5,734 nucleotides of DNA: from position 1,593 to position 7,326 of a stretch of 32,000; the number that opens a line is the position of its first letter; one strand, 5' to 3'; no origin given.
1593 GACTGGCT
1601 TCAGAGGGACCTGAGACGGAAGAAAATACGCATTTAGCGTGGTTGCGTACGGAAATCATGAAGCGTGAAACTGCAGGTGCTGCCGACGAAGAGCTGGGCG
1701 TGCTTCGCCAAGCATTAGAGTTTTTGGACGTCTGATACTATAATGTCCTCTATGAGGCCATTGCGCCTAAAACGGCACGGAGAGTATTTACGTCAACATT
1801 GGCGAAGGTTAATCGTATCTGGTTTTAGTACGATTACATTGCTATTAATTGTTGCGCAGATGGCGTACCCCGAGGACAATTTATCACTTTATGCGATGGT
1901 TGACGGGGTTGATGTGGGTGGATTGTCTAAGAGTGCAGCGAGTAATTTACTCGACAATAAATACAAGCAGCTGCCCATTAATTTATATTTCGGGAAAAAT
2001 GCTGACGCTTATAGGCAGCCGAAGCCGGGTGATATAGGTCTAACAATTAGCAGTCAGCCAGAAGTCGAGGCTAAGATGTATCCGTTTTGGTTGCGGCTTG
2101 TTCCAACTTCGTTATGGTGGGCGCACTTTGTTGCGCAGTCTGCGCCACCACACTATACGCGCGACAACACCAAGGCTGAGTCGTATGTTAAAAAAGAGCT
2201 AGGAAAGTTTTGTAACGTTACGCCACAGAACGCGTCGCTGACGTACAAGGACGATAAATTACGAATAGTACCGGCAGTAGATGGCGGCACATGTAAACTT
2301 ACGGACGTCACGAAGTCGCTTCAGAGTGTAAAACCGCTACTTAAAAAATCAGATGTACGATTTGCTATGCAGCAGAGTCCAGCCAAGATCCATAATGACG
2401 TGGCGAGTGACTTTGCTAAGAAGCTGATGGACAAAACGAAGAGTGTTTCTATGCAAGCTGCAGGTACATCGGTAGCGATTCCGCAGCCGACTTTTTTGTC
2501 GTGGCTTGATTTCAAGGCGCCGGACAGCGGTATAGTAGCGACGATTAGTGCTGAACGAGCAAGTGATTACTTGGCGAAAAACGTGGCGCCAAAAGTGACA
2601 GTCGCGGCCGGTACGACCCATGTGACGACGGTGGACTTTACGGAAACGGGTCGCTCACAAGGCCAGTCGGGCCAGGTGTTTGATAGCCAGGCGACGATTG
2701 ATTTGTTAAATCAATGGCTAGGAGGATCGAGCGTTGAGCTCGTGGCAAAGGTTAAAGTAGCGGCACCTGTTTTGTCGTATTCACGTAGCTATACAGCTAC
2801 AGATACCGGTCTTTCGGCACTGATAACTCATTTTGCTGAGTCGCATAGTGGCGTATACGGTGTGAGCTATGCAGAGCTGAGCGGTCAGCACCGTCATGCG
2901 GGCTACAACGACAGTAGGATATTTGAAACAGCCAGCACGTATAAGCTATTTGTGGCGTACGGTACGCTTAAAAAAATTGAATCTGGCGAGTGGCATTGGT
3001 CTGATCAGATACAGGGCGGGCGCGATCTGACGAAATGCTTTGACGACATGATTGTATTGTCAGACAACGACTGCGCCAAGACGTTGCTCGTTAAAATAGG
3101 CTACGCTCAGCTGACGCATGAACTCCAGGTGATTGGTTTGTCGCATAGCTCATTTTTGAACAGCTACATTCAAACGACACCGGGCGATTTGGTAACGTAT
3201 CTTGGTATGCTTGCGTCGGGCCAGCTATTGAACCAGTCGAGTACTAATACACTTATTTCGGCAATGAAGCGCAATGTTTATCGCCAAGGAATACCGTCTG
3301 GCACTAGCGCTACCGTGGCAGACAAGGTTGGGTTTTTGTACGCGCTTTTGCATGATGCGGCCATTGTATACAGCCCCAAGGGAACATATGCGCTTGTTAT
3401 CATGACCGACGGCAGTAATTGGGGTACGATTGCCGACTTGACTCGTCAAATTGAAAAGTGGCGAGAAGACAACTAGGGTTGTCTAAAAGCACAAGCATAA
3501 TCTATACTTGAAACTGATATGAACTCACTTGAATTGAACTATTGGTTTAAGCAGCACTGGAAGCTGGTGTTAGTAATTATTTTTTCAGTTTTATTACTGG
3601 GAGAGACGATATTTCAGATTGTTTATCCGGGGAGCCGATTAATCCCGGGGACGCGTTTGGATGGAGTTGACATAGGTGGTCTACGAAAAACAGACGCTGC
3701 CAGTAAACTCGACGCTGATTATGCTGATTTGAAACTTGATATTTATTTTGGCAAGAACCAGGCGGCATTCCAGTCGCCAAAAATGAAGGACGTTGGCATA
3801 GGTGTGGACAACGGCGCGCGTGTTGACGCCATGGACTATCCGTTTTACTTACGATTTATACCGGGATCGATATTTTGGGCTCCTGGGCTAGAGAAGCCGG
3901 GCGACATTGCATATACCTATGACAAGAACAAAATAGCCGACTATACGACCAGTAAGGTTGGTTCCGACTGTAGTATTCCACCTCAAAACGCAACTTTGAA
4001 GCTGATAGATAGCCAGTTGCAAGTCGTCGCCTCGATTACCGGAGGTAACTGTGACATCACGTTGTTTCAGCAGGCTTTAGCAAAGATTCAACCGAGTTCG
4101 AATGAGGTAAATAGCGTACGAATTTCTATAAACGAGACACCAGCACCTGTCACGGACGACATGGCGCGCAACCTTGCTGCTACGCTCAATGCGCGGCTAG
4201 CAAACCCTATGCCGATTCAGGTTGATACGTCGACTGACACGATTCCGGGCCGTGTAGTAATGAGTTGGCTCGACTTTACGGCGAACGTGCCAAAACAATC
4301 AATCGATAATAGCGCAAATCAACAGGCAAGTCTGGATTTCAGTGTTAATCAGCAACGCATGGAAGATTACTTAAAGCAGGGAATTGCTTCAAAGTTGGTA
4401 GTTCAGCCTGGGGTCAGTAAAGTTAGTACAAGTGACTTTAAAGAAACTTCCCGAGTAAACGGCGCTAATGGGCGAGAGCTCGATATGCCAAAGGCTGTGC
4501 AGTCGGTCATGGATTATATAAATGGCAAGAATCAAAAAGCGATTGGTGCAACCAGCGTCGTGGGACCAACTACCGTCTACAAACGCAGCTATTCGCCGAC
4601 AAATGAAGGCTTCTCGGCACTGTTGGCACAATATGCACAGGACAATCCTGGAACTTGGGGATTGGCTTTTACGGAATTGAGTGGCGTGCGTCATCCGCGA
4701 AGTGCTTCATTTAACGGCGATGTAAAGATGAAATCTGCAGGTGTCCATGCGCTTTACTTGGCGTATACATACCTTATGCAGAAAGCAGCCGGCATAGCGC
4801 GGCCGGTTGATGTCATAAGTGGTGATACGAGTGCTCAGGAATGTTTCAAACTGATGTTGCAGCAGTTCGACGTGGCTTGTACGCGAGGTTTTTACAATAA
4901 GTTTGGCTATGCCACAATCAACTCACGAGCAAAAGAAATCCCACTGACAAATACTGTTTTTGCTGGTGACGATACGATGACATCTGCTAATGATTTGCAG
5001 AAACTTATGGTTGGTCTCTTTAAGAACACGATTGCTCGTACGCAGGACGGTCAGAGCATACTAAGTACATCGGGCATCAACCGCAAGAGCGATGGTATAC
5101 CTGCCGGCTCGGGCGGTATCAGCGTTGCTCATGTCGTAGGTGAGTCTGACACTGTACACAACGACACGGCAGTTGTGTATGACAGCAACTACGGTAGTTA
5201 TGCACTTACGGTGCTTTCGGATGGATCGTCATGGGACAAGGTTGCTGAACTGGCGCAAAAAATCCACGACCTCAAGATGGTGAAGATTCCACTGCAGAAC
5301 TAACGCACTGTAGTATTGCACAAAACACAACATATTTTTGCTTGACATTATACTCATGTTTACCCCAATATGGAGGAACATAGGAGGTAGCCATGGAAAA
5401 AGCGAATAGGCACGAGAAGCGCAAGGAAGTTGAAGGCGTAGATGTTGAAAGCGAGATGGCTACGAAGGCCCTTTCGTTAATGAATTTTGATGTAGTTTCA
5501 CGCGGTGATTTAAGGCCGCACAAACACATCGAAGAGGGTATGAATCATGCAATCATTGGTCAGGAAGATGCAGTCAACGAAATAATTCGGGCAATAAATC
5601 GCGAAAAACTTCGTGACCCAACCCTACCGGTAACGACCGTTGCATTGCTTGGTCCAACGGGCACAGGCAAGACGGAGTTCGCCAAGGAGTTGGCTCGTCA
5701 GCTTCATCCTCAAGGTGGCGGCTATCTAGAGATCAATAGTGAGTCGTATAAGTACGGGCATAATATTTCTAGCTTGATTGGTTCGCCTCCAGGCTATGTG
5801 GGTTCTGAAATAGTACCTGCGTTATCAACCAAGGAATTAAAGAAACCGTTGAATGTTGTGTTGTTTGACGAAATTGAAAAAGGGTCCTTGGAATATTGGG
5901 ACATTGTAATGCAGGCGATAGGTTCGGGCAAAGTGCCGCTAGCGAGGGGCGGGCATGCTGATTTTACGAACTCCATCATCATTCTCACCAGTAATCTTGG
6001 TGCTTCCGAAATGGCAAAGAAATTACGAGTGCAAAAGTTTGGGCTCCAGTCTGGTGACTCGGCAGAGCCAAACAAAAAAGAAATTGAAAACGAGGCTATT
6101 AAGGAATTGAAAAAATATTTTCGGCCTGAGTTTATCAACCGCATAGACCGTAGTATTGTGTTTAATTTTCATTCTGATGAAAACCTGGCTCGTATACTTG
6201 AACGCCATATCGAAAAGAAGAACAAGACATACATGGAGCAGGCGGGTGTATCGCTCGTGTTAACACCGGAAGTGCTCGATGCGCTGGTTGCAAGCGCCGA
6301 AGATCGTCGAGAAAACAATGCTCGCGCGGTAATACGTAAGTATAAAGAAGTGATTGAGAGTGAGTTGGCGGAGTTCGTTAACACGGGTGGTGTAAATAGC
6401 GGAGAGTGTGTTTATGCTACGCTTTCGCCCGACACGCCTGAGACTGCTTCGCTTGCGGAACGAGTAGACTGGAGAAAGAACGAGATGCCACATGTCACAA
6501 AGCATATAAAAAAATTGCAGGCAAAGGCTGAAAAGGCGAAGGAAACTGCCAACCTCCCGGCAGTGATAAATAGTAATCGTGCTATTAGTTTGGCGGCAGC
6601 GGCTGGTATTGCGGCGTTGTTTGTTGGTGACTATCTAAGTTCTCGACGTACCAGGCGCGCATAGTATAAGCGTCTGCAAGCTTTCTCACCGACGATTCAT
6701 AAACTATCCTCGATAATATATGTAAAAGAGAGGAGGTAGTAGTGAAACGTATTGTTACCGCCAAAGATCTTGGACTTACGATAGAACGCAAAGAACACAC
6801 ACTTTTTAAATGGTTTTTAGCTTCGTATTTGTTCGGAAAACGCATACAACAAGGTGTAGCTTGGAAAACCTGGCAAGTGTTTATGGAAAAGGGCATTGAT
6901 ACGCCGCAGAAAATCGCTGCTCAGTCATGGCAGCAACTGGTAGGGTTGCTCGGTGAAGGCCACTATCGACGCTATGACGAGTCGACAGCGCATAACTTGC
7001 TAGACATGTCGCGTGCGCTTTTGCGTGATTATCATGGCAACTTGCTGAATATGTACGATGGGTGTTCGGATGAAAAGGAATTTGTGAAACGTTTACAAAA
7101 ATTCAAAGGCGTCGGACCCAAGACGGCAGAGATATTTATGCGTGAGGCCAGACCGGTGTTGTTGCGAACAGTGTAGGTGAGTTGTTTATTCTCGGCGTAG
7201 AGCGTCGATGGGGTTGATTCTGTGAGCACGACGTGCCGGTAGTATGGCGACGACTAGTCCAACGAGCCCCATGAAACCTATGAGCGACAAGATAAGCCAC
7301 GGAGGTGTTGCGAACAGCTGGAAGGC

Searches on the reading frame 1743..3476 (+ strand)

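Call 8: search_protein_families(library=pfam, proteins=[window:1743-3476:+], max_evalue=0.001)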
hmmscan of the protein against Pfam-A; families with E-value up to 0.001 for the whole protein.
window:1743-3476:+ (577 aa): 1 family
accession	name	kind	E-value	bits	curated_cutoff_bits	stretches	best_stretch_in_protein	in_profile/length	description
PF13354.11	Beta-lactamase2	-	1.7e-29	103.1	22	1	374-555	2-214/214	Beta-lactamase enzyme family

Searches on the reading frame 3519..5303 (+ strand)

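Call 8: search_protein_families(library=pfam, proteins=[window:3519-5303:+], max_evalue=0.001)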
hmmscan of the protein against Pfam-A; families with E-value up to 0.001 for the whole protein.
window:3519-5303:+ (594 aa): 2 families
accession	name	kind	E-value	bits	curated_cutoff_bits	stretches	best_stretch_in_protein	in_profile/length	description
PF13354.11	Beta-lactamase2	-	3e-12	46.8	22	1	424-566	61-213/214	Beta-lactamase enzyme family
PF12229.13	PG_binding_4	-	0.00054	20.6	22.1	0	127-180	45-97/117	Putative peptidoglycan binding domain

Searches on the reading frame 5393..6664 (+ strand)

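Call 8: search_protein_families(library=pfam, proteins=[window:5393-6664:+], max_evalue=0.001)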
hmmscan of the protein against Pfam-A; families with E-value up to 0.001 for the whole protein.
window:5393-6664:+ (423 aa): 9 families
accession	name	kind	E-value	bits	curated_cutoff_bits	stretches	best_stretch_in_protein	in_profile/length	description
PF07724.20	AAA_2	-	2.5e-31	109.4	27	1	79-252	2-164/166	AAA domain (Cdc48 subfamily)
PF13238.12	AAA_18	-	8.7e-06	26.7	29.4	0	83-122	1-25/128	AAA domain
PF13191.12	AAA_16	-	4.6e-05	24.4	32.6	1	56-123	4-68/167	AAA ATPase domain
PF07728.20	AAA_5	-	5.8e-05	23.5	22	1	83-191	2-106/139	AAA domain (dynein-related subfamily)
PF00004.35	AAA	-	8.4e-05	23.5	21.2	1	84-163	2-68/131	ATPase family associated with various cellular activities (AAA)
PF10431.15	ClpB_D2-small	-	0.00016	22.1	21.9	1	262-340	3-79/81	C-terminal, D2-small domain, of ClpB protein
PF02367.23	TsaE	-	0.0006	20.2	26.6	0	78-120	19-57/128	Threonylcarbamoyl adenosine biosynthesis protein TsaE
PF00158.32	Sigma54_activat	-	0.00087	19.5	20.2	0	54-134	1-76/168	Sigma-54 interaction domain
PF00005.33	ABC_tran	-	0.00093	20.3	25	0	81-121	12-51/137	ABC transporter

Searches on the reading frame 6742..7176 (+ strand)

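Call 8: search_protein_families(library=pfam, proteins=[window:6742-7176:+], max_evalue=0.001)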
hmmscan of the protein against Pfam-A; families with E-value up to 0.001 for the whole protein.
window:6742-7176:+ (144 aa): 1 family
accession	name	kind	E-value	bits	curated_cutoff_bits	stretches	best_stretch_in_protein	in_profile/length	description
PF14520.12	HHH_5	-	0.00012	23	27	0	115-130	34-49/57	Helix-hairpin-helix domain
